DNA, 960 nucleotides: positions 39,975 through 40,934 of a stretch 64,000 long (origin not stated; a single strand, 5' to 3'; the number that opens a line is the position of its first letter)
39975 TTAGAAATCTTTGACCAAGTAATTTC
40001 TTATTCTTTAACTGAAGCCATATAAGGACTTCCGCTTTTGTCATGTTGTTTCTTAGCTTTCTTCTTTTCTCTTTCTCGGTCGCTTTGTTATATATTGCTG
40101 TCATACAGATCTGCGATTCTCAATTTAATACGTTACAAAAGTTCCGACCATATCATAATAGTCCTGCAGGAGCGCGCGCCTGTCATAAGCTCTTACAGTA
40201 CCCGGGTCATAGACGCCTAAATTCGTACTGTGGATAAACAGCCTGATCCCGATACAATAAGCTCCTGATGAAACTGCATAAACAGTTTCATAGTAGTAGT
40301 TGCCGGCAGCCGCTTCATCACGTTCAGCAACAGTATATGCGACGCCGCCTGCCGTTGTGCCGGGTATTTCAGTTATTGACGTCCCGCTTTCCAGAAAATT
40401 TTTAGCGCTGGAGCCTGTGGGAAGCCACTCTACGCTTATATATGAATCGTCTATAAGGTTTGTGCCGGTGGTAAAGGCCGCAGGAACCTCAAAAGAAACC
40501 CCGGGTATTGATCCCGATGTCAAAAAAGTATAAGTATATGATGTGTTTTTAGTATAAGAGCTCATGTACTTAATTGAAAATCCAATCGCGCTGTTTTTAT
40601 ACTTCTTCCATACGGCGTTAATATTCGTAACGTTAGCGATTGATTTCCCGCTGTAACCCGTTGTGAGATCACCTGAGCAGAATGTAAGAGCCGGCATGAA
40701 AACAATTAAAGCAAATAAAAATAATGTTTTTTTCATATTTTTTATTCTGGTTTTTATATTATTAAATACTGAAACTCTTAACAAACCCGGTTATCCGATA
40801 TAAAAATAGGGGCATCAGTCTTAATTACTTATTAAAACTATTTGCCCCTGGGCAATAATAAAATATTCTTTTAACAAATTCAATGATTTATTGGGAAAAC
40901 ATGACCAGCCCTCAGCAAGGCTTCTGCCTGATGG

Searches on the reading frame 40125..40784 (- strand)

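Call 3: search_protein_families(library=pfam, proteins=[window:40125-40784:-], max_evalue=0.1)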
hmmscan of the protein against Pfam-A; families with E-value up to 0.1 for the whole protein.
window:40125-40784:- (219 aa): 1 family
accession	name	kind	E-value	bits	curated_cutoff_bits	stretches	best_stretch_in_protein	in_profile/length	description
PF15983.10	DUF4767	-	0.023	15.5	27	1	57-130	2-75/139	Domain of unknown function (DUF4767)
